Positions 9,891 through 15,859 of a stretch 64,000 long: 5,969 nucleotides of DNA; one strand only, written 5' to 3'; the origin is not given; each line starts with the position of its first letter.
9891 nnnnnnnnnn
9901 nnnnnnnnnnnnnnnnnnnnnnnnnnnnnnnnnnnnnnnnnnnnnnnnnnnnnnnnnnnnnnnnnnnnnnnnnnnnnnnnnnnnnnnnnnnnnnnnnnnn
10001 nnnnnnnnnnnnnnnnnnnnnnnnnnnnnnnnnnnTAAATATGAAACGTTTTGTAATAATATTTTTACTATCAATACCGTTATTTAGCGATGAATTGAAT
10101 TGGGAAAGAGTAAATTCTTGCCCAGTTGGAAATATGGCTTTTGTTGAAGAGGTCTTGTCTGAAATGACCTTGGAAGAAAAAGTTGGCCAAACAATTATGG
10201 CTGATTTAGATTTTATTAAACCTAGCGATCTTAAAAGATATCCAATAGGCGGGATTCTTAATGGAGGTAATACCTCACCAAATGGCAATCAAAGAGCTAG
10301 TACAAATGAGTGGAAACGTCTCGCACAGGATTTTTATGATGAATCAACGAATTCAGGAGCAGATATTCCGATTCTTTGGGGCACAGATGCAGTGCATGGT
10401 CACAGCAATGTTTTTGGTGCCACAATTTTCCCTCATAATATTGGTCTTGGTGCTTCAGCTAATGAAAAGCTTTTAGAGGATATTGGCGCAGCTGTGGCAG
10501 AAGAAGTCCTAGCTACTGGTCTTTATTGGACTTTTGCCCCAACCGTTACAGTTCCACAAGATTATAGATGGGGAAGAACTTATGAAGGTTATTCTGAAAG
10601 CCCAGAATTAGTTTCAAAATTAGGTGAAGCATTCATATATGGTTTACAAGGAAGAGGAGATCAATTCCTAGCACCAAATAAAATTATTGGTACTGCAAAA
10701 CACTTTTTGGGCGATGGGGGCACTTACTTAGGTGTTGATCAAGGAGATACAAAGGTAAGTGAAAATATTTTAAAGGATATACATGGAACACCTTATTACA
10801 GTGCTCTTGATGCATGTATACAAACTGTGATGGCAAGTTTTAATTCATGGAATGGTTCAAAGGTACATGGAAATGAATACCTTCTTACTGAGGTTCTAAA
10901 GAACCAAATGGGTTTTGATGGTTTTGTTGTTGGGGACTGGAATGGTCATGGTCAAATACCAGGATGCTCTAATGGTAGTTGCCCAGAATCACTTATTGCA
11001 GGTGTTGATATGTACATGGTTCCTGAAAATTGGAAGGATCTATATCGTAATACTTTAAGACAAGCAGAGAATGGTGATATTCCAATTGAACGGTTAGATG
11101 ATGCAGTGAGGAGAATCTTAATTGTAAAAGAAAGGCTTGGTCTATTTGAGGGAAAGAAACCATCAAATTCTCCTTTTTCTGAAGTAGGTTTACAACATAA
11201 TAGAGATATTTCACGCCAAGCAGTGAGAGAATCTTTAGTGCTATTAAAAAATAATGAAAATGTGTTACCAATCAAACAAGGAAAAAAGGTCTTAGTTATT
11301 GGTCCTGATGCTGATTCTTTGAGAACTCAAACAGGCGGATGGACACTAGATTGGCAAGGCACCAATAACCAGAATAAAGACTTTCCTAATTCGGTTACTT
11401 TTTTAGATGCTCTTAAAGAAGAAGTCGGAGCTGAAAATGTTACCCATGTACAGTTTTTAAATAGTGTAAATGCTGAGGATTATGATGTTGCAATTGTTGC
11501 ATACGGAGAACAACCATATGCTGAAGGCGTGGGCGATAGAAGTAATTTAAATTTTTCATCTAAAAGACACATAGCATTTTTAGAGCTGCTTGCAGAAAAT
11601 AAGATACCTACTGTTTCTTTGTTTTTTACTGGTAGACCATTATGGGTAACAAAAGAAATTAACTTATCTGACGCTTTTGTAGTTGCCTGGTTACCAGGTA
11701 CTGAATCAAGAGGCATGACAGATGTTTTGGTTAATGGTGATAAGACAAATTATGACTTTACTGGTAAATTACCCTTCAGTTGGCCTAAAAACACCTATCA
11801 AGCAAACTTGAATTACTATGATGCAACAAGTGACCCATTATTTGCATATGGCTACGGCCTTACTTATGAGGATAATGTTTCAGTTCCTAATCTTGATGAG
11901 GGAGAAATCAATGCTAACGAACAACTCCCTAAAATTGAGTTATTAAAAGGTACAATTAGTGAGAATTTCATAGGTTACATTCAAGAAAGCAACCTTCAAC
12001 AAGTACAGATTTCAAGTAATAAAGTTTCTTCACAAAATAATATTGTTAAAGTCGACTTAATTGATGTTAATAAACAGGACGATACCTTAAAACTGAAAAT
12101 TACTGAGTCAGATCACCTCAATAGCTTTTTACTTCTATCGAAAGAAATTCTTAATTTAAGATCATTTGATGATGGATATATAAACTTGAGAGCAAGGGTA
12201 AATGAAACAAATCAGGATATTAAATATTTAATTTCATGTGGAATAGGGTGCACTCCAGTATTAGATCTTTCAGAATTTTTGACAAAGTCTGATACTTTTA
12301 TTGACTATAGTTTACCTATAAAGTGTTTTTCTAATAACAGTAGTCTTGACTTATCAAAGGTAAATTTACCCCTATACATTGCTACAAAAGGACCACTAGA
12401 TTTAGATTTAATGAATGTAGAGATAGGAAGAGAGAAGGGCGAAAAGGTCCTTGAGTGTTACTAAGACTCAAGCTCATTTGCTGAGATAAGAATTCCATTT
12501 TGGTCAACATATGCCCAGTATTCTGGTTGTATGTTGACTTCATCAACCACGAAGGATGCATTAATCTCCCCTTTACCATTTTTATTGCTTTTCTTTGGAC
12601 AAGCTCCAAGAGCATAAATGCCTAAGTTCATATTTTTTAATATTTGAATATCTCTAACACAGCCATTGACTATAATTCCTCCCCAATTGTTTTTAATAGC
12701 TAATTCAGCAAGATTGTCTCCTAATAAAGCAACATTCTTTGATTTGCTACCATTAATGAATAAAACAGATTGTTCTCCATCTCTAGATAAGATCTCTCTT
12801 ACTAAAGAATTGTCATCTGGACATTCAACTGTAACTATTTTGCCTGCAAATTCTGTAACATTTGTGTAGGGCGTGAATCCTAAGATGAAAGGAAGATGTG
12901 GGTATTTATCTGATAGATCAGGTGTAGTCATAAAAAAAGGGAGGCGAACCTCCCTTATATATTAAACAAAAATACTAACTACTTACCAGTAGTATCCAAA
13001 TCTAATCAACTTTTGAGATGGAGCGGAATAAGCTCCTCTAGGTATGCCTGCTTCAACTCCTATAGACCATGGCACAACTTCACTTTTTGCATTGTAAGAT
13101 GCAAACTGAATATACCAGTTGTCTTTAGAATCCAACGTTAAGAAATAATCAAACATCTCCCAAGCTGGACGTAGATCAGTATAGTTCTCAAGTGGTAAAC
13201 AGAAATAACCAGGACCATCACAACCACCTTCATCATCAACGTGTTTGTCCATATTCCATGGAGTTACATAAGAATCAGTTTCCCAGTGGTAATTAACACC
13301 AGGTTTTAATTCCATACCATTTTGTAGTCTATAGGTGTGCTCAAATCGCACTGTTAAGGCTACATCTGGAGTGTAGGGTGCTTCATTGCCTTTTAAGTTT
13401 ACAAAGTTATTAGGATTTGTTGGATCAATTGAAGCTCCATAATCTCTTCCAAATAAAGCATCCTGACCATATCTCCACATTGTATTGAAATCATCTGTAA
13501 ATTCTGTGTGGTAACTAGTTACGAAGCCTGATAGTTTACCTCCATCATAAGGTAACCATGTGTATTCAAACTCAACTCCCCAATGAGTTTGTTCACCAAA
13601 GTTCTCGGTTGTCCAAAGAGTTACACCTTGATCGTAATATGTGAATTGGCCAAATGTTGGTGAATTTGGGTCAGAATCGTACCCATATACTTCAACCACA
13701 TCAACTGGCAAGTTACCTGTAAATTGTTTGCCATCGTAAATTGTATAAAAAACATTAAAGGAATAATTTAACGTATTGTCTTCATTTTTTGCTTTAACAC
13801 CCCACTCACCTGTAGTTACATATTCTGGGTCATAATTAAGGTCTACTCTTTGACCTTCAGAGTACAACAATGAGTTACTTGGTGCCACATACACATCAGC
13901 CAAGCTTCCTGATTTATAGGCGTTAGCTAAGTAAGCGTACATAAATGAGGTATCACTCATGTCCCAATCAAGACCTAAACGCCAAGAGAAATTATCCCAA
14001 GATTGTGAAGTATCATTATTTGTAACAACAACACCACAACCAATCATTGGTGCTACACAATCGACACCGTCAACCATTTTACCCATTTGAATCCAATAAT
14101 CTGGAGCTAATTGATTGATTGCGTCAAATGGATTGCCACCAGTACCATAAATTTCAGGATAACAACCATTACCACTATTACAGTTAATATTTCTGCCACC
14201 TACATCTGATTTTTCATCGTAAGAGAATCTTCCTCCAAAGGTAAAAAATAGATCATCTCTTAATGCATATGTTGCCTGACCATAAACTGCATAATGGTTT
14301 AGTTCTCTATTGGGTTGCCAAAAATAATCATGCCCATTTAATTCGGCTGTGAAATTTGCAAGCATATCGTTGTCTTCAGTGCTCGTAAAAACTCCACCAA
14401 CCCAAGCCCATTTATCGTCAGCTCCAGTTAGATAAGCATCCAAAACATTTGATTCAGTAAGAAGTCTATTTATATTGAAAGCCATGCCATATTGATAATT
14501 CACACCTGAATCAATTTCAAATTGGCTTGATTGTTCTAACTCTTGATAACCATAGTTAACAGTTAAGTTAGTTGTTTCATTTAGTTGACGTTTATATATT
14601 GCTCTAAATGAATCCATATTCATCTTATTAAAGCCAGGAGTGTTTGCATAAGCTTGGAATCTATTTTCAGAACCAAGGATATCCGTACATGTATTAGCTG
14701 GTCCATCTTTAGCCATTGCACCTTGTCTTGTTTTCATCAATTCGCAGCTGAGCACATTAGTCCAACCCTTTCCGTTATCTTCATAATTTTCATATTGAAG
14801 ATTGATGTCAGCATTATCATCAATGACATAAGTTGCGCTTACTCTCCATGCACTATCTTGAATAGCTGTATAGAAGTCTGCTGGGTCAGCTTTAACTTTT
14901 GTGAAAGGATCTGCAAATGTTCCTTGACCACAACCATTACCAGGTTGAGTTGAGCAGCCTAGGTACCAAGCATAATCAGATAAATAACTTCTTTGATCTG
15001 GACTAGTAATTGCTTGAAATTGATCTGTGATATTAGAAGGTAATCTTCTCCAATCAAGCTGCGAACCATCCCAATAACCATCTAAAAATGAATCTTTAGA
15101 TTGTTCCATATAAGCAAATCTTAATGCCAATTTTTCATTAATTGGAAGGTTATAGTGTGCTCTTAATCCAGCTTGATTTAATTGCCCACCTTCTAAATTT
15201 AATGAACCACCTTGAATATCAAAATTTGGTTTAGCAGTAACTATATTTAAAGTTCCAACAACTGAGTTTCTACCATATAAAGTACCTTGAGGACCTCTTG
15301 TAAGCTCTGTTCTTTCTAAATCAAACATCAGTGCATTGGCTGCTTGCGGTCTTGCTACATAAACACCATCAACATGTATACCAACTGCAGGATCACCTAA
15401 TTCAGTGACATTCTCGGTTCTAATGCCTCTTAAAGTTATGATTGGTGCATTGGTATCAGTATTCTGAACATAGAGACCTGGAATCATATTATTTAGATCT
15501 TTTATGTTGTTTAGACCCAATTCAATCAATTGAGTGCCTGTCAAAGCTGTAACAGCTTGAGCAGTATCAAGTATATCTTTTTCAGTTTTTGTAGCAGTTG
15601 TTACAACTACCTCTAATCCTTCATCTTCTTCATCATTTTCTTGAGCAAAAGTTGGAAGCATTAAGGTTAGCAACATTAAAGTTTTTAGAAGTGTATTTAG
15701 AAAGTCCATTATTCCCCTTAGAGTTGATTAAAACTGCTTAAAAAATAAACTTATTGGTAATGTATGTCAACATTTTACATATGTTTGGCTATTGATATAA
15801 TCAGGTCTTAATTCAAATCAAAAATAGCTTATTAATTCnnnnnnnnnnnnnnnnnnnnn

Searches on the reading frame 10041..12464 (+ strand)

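Call 33: search_protein_families(library=ncbifam, proteins=[window:10041-12464:+], max_evalue=1e-12)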
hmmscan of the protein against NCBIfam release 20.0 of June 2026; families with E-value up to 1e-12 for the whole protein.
window:10041-12464:+ (807 aa): 7 families
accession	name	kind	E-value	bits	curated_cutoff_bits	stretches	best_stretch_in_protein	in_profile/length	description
NF052331.1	Bet13-16Glucosase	equivalog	1.5e-72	244.9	1330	1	34-469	15-447/750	exo-beta-d-1,3/1,6-glucosidase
NF011678.0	PRK15098.1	equivalog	9e-69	232.7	666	1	9-464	13-452/765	beta-glucosidase BglX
NF041579.1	betaxyl_Flavo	equivalog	5.9e-61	206.5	1350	1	95-628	51-617/716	beta-xylosidase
NF052329.1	XyloArabinsidase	equivalog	3.8e-53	180.7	1050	1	107-610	89-615/750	beta-xylosidase/alpha-l-arabinosidase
NF041776.1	xylosidase_Xyl3A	equivalog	3e-49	167.7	1250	1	113-480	50-429/846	xylan 1,4-beta-xylosidase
NF041610.1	alph_arabinopyran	equivalog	6.6e-35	120.5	1300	1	123-582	54-489/738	exo-alpha-(1->6)-L-arabinopyranosidase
NF052330.1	BetGlucosiCelf0468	equivalog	5.4e-26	91.1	1300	1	124-434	51-356/817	beta-d-glucosidase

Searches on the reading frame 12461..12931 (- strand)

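Call 34: search_protein_families(library=ncbifam, proteins=[window:12461-12931:-], max_evalue=1e-12)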
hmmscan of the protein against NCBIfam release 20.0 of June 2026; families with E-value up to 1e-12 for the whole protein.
window:12461-12931:- (156 aa): 6 families
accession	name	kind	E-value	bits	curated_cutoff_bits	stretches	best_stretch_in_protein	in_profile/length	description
NF009134.0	PRK12487.1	equivalog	4.9e-52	175.9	196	1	2-155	4-159/161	putative 4-hydroxy-4-methyl-2-oxoglutarate aldolase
NF006875.0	PRK09372.1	equivalog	3.6e-49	166.6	136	1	2-155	4-159/161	ribonuclease E activity regulator RraA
TIGR01935.1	NOT-MenG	subfamily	1.1e-45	155.1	123.8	1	3-150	1-150/150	RraA family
TIGR02998.1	RraA_entero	equivalog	6.2e-33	114.2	241.25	1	19-155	23-159/161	ribonuclease E activity regulator RraA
NF004850.0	PRK06201.1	subfamily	1.8e-21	76.7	231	1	6-149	31-176/222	hypothetical protein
NF005442.0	PRK07028.1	equivalog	4.7e-17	61.7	593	1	2-149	237-384/430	bifunctional hexulose-6-phosphate synthase/ribonuclease regulator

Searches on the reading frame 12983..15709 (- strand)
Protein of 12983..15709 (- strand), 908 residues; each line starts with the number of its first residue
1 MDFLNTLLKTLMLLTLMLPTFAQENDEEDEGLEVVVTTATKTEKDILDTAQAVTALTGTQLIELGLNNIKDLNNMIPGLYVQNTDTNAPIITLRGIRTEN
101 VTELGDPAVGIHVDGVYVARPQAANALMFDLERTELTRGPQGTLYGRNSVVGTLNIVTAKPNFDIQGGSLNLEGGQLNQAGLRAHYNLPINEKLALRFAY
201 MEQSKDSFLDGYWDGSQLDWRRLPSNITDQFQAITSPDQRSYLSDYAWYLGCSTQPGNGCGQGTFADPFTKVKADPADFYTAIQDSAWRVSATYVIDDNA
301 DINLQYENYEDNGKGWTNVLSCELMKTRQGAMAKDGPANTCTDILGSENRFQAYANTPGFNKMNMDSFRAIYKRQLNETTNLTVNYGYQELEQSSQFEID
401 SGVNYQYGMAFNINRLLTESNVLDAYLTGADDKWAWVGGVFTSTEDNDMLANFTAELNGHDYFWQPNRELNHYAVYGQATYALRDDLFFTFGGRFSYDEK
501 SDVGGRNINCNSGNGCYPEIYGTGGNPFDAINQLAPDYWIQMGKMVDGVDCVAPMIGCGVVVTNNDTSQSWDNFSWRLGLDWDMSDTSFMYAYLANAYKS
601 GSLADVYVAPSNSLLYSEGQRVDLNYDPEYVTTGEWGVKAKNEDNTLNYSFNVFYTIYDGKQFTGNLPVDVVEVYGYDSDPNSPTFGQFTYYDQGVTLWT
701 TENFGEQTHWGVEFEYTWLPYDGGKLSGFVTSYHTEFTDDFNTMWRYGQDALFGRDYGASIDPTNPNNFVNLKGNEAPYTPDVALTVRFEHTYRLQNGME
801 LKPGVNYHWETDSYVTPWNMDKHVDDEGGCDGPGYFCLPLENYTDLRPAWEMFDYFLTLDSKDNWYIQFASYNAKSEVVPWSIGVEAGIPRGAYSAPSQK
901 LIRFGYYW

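Call 34: search_protein_families(library=ncbifam, proteins=[window:12983-15709:-], max_evalue=1e-12)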
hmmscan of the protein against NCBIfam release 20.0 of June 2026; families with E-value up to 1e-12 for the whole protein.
window:12983-15709:- (908 aa): 1 family
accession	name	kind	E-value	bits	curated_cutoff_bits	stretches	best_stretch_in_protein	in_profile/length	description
NF053590.1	TonB_dep_TOL0244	equivalog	1.3e-14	53.8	645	0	33-198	12-177/604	TOL_0244 family TonB-dependent receptor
